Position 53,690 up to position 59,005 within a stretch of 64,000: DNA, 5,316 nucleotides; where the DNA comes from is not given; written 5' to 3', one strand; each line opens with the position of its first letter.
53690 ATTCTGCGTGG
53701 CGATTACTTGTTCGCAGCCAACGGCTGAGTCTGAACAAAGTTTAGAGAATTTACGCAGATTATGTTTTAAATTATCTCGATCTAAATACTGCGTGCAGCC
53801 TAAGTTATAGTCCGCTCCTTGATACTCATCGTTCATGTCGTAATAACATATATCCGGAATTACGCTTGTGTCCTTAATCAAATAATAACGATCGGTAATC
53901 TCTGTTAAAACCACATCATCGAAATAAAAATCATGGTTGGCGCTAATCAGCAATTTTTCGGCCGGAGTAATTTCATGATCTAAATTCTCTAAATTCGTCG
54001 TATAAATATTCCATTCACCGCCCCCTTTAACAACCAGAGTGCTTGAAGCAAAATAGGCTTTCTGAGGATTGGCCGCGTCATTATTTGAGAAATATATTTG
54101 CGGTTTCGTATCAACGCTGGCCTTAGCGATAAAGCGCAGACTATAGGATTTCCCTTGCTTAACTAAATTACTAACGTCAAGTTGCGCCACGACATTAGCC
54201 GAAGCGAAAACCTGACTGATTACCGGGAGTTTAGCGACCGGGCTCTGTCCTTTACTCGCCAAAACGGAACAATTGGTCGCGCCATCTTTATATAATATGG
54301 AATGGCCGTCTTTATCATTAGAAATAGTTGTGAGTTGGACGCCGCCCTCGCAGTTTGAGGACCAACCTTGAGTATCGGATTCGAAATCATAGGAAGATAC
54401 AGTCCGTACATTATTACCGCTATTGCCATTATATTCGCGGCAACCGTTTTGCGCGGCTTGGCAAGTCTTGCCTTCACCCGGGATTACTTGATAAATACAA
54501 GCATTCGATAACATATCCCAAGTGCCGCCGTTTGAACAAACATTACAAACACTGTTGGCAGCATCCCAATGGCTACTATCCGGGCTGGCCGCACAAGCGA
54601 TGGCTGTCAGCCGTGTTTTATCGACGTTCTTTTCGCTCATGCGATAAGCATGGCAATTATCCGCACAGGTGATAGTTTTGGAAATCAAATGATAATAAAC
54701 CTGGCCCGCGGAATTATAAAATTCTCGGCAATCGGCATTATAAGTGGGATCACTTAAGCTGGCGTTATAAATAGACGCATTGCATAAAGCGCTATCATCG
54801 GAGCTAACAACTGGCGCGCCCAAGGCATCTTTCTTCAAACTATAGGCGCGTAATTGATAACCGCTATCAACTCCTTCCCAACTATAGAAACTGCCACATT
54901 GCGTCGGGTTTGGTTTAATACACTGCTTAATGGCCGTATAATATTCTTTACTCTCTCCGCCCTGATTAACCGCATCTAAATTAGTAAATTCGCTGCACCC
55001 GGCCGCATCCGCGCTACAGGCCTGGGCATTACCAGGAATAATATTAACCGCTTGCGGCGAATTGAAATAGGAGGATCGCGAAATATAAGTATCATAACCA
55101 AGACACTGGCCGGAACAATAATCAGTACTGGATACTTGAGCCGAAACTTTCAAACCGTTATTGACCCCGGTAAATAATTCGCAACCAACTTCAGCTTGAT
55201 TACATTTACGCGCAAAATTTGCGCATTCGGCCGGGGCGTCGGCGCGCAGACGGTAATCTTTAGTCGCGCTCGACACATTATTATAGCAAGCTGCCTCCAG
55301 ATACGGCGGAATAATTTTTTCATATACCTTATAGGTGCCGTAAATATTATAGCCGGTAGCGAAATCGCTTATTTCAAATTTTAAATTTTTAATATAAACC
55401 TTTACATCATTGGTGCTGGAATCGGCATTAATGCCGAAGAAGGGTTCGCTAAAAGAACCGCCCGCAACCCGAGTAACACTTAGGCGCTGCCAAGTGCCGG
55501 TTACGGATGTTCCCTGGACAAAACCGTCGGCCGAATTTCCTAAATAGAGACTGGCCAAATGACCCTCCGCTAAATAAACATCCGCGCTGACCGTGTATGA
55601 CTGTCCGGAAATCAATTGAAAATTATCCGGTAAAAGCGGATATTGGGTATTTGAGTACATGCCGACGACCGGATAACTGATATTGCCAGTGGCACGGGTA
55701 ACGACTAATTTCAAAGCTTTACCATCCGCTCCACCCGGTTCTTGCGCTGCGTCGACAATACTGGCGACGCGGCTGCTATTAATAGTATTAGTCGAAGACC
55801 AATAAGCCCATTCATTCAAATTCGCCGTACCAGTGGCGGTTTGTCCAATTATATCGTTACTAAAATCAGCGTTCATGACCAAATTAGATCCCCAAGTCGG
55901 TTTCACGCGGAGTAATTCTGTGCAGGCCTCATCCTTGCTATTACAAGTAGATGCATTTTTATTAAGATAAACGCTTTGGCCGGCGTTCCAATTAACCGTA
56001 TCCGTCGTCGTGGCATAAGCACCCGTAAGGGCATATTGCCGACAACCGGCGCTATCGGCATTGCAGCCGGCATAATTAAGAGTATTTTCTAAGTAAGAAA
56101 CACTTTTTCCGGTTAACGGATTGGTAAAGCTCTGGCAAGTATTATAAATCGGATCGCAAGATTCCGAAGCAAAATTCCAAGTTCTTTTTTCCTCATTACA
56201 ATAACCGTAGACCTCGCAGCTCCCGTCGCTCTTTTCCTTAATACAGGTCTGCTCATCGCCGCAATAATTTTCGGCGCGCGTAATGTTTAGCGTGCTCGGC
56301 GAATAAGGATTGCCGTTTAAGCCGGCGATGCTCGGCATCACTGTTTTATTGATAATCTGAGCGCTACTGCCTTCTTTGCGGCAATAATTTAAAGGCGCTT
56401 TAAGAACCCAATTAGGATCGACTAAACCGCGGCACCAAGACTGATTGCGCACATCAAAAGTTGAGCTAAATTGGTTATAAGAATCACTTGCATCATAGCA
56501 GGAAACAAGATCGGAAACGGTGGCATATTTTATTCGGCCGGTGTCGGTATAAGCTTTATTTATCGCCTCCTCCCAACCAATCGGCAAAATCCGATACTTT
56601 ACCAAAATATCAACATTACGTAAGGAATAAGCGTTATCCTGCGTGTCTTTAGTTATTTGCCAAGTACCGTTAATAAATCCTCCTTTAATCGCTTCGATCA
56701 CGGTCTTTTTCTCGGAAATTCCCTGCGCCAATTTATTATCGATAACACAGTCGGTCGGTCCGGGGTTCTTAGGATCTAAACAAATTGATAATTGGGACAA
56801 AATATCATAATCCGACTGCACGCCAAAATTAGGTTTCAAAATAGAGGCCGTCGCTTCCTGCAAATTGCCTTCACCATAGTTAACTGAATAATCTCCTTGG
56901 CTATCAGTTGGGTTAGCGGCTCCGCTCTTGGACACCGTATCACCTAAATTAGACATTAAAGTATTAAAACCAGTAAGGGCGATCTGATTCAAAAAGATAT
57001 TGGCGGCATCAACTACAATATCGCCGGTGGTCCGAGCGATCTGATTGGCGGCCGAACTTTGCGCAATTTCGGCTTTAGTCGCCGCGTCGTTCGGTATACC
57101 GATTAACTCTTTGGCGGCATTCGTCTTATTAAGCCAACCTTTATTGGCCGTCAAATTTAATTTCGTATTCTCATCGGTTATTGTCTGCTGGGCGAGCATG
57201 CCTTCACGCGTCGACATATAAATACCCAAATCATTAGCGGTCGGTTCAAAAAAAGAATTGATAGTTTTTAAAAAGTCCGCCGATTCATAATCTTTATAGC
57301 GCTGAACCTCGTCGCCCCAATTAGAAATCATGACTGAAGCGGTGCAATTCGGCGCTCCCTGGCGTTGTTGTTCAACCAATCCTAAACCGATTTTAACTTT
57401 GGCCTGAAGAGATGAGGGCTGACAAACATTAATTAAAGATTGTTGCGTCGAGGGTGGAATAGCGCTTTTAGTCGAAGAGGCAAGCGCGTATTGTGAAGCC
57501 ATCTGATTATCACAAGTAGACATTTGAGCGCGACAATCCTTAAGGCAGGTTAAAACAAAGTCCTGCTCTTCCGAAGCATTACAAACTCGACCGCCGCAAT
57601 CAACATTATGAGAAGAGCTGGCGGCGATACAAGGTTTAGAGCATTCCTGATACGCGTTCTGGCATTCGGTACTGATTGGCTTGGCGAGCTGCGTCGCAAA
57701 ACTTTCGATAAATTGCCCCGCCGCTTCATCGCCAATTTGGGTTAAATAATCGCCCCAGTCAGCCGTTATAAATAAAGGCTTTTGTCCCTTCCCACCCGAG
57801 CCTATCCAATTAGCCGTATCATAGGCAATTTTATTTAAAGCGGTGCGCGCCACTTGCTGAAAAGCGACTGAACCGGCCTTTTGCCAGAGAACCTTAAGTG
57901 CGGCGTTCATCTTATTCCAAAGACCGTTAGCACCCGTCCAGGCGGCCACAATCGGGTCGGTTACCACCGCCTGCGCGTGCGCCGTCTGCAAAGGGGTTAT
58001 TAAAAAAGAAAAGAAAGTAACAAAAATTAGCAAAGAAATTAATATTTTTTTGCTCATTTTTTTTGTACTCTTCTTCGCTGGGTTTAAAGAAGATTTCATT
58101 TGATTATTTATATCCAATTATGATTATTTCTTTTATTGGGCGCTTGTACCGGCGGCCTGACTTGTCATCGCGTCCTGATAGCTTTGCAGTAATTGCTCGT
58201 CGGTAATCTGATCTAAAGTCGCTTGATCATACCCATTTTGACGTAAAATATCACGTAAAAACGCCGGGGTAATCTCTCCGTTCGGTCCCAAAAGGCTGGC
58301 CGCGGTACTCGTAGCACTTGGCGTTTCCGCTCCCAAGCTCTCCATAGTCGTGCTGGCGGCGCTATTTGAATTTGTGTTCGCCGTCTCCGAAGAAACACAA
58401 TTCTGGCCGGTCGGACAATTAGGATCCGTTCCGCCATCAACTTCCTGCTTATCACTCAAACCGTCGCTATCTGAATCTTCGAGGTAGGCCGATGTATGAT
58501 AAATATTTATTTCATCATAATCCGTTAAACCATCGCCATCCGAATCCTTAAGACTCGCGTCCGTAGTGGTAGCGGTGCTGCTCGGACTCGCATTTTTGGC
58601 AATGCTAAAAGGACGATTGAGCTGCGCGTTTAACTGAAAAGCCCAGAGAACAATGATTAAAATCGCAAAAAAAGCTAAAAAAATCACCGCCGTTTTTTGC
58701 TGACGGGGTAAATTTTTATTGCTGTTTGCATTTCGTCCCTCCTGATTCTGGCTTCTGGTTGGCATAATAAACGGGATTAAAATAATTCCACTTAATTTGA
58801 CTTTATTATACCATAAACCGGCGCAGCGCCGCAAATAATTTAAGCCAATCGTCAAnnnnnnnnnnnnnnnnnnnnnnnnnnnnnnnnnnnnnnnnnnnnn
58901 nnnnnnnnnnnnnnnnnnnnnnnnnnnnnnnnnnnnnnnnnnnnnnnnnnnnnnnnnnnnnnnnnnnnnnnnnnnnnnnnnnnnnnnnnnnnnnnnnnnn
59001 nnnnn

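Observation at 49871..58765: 2748-aa Cys-rich surface giant built around a recurring C-x6-C (..GC[SRE][EQ][YFW]) module, with a TSP3-repeat partner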

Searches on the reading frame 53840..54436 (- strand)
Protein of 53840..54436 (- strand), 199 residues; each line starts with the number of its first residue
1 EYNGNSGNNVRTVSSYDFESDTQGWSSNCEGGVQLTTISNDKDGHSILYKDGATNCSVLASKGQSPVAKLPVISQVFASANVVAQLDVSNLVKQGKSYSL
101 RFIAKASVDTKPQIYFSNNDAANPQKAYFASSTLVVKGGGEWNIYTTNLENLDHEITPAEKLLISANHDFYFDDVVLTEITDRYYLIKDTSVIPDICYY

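Call 110: search_protein_families(library=pfam, alignment_id=A9, max_evalue=0.01)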
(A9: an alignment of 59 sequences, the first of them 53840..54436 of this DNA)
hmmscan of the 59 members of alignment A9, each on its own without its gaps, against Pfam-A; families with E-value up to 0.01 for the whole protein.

A. member 1, window:53840-54436:- (199 aa): 2 families
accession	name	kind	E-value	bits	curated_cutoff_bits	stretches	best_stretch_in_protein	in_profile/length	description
PF02018.23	CBM_4_9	-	6.6e-07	30.2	25.9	1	83-147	50-114/136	Carbohydrate binding domain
PF21253.3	Mann_GBD_bact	-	0.0075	16.9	27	0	16-99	1-90/143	Mannanase, galactose-binding domain-like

B. families by the number of members that match (of 59 scanned): 9 families
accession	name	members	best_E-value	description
PF02018.23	CBM_4_9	42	2.4e-08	Carbohydrate binding domain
PF21253.3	Mann_GBD_bact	5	0.0001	Mannanase, galactose-binding domain-like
PF01670.23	Glyco_hydro_12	1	0.00045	Glycosyl hydrolase family 12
PF22692.1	LlgE_F_G_D1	1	0.0012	Flagellar hook protein FlgE/F/G D1 domain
PF13570.13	Beta-prop_ACSF4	1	0.0025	Beta-alanine-activating enzyme, beta-propeller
PF17510.7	GP44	1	0.003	Gene product 44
PF22008.2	BpuSI_TRD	1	0.0036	Restriction endonuclease BpuSI, specificity domain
PF08224.16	DUF1719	1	0.0052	Domain of unknown function (DUF1719)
PF11178.13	DUF2963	1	0.0053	Protein of unknown function (DUF2963)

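Call 112: search_solved_structures(query=A9, max_evalue=10)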
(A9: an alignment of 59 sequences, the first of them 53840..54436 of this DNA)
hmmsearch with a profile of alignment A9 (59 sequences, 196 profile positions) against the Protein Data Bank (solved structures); distinct sequences matched with E-value up to 10: 3.
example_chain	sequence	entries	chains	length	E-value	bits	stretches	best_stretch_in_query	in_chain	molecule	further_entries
1gui_A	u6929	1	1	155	0.00087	22.8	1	91-174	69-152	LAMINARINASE 16A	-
1wky_A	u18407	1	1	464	0.042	17.4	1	13-97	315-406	endo-beta-1,4-Mannanase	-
1cx1_A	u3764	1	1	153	2.2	11.8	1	91-128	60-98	ENDOGLUCANASE C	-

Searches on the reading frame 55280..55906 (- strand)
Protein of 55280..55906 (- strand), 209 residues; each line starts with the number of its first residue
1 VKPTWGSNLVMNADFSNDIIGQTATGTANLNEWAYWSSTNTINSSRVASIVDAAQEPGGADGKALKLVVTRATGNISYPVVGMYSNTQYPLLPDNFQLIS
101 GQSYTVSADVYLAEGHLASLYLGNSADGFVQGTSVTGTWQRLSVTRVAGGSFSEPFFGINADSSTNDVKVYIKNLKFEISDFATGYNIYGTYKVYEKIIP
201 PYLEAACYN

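Call 82: search_protein_families(library=pfam, alignment_id=A7, max_evalue=0.01)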
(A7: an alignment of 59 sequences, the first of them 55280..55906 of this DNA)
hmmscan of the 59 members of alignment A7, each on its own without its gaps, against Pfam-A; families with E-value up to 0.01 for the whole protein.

A. member 1, window:55280-55906:- (209 aa): 0 families

B. families by the number of members that match (of 59 scanned): 1 family
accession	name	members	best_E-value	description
PF02018.23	CBM_4_9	19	8.4e-07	Carbohydrate binding domain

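Call 84: search_solved_structures(query=A7, max_evalue=10)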
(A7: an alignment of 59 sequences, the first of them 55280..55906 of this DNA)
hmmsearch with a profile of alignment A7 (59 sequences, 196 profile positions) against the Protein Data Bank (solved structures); distinct sequences matched with E-value up to 10: 9.
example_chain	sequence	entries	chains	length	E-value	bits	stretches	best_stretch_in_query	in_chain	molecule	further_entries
12nz_A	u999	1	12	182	0.00041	23.8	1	68-165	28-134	GH26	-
4d0q_A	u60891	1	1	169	0.0018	21.7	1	7-160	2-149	HYALURONATE LYASE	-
1gui_A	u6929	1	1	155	0.0022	21.4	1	86-162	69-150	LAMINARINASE 16A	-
4mgq_A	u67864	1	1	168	0.022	18.1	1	85-148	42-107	Glycosyl hydrolase family 10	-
9ay5_Y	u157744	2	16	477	0.57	13.5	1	40-152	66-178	BplA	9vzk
6yf6_A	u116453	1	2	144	0.76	13.1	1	86-164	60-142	Galactose-binding lectin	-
8xmz_A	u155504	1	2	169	0.85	12.9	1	84-145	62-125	T9SS C-terminal target domain-containing protein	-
6dms_A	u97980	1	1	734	1.3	12.3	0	91-158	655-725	Alpha-1,4-endofucoidanase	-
6dlh_A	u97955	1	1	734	1.3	12.3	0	91-158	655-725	Alpha-1,4-endofucoidanase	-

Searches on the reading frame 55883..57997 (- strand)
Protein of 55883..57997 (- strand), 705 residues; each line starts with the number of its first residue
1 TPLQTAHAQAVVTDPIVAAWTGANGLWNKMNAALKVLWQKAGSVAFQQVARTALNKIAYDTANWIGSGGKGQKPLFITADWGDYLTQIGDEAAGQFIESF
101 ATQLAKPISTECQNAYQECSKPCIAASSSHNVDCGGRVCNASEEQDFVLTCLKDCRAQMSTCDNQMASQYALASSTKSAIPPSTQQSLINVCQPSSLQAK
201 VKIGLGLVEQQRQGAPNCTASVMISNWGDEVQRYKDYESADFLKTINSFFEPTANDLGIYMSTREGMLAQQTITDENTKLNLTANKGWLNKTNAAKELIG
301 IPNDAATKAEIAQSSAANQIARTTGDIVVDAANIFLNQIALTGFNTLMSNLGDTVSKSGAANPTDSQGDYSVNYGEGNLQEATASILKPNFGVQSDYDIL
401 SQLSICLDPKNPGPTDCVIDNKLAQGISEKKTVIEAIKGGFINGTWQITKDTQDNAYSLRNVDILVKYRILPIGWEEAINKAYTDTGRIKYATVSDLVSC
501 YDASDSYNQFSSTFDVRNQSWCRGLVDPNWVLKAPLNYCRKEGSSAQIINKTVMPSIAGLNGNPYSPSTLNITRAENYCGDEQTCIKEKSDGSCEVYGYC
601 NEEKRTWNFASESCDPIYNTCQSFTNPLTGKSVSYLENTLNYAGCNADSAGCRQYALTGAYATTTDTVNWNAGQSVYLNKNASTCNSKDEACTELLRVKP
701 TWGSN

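Call 56: search_protein_families(library=pfam, alignment_id=A5, max_evalue=0.01)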
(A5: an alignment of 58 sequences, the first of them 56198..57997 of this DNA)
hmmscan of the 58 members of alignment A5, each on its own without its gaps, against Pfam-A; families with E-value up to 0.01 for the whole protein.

A. member 1, window:56198-57997:- (600 aa): 0 families

B. families by the number of members that match (of 58 scanned): 0 families

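Call 57: search_solved_structures(query=A5, max_evalue=10)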
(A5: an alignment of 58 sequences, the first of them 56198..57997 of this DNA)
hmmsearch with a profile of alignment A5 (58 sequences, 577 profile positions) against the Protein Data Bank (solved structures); distinct sequences matched with E-value up to 10: 1.
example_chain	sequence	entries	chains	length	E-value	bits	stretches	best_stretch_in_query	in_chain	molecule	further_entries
3hdi_A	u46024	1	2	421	2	10.1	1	57-116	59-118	Processing protease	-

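Call 72: predict_structure(alignment_id=A6)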
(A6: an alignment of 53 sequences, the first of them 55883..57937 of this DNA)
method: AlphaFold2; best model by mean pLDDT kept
length: 685 residues; sequences in the alignment: 53
mean_pLDDT: 59.5   pTM: 0.38
mean pLDDT of the five models: 59.5, 56.8, 53.0, 52.5, 52.4
residues with pLDDT >= 90: 69; 70-90: 159; 50-70: 157; < 50: 300
segments of 3 or more residues with pLDDT < 50: 1-7, 9-11, 42-60, 156-196, 206-250, 272-276, 296-376, 582-625, 627-638, 646-648, 654-685
pLDDT, mean of each block of 10 residues (from residue 1): 42 50 52 55 44 38 56 57 59 87 86 81 87 88 77 48 38 42 38 49 48 44 40 32 42 59 56 50 63 51 38 43 46 42 36 40 42 50 83 81 90 93 93 89 86 88 88 94 86 90 89 78 68 80 75 68 68 64 39 32 39 37 45 47 54 47 42 36 30
secondary structure, 60 per line:
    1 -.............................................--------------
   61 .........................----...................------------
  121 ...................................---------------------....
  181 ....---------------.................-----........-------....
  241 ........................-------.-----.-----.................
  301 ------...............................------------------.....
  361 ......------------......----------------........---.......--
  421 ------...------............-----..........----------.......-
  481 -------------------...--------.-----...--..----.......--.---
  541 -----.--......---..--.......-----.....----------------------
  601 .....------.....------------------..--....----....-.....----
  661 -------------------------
elements in order (helices of 4 or more, strands of 3 or more residues): H2-46 H61-85 H90-108 H121-155 H177-184 H200-216 H222-229 H237-264 H284-300 H307-337 H356-366 H379-384 H401-408 H413-418 E427-429 E436-438 H439-447 H453-462 H474-479 E517-519 E528-534 E549-554 E562-568 E574-578 E601-605 E612-616 E639-642 E647-650

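Call 74: fold_search(model_id=the predicted structure, library=pdb)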
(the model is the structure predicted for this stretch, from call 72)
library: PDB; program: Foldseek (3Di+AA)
matches with E <= 10: 87; with E <= 0.001: 0
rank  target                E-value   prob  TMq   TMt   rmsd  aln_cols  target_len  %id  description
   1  2q12                  7.8e-02  0.30  0.09  0.18  21.6       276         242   16  Crystal Structure of BAR domain of APPL1 (released 2007-08-14)
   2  2q13                  1.6e-01  0.20  0.08  0.12  21.7       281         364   16  Crystal structure of BAR-PH domain of APPL1 (released 2007-08-14)
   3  4h8s_C                6.4e-01  0.08  0.08  0.12  21.5       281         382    8  Crystal structure of human APPL2BARPH domain (released 2012-10-17)
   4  4h8s_D                7.1e-01  0.07  0.08  0.12  22.2       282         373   10  Crystal structure of human APPL2BARPH domain (released 2012-10-17)
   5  4h8s_B                8.4e-01  0.06  0.07  0.11  26.9       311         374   10  Crystal structure of human APPL2BARPH domain (released 2012-10-17)
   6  4h8s_A                1.2e+00  0.04  0.07  0.09  19.8       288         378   10  Crystal structure of human APPL2BARPH domain (released 2012-10-17)
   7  9sdx_H                1.6e+00  0.10  0.07  0.10  17.2       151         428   10  Structure of RBR binding E2 variant crosslinked with NEDD8-CUL5-RBX2 bound ARIH2 and Ub (released 2025-12-24)
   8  7oni_H                1.9e+00  0.12  0.08  0.13  18.5       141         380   11  Structure of Neddylated CUL5 C-terminal region-RBX2-ARIH2* (released 2021-09-15)
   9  8snb_8K               1.9e+00  0.06  0.08  0.15  41.5       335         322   14  atomic model of sea urchin sperm doublet microtubule (48-nm periodicity) (released 2023-06-28)
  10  3tul_B                2.4e+00  0.08  0.07  0.24  15.3       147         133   14  Crystal structure of N-terminal region of Type III Secretion Major Translocator SipB (residues 82-226) (released 2012-02-15)
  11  8i7r_A1               2.6e+00  0.03  0.07  0.14  47.1       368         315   13  In situ structure of axonemal doublet microtubules in mouse sperm with 48-nm repeat (released 2023-10-11)
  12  8b5l_t                2.7e+00  0.10  0.10  0.24   9.9       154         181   11  Cryo-EM structure of ribosome-Sec61-TRAP (TRanslocon Associated Protein) translocon complex (released 2023-03-01)
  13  2ch7_B                2.7e+00  0.05  0.07  0.15  57.4       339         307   11  Crystal structure of the cytoplasmic domain of a bacterial chemoreceptor from Thermotoga maritima (released 2006-04-18)
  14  5i6j                  2.9e+00  0.02  0.07  0.11  42.3       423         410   13  Crystal Structure of SRGAP2 F-BARx (released 2017-03-08)
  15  4i1q_A                3.0e+00  0.09  0.08  0.24  15.5       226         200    9  Crystal Structure of hBRAP1 N-BAR domain (released 2013-02-06)
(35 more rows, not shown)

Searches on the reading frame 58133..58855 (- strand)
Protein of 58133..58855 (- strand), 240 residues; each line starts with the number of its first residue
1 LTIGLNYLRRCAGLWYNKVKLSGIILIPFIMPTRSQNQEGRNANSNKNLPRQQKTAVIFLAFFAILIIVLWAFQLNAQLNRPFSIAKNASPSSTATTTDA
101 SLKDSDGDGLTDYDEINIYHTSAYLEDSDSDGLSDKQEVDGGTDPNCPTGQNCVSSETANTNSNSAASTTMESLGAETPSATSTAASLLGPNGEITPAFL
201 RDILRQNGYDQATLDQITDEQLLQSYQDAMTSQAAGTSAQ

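Call 6: search_protein_families(library=pfam, proteins=[window:58133-58855:-], max_evalue=1)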
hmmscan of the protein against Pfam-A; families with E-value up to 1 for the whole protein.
window:58133-58855:- (240 aa): 3 families
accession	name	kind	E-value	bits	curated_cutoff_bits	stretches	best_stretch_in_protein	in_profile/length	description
PF18884.5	TSP3_bac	-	1.3e-09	38.1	25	2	127-146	1-20/22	Bacterial TSP3 repeat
PF03495.19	Binary_toxB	-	0.31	11.7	25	0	126-142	1-17/78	Clostridial binary toxin B/anthrax toxin PA Ca-binding domain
PF21827.1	New_glue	-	0.6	10.3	31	0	60-99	7-37/94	New glue protein family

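Call 18: search_protein_families(library=ncbifam, proteins=[window:58133-58765:-], max_evalue=1)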
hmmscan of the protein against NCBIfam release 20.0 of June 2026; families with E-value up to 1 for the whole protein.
window:58133-58765:- (210 aa): 3 families
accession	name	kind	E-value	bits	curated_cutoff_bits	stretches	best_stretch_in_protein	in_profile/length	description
NF047639.1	throspo3_MtsD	equivalog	3e-05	22.4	800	1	63-119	449-504/651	cell-cell cohesion protein MtsD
NF033765.2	gliding_CglD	equivalog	0.0021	15.9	400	1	63-135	166-246/1124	adventurous gliding motility lipoprotein CglD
NF042931.1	SAG1386_EF1546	equivalog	0.16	12.1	80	1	11-131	18-93/158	SAG1386/EF1546 family surface-associated protein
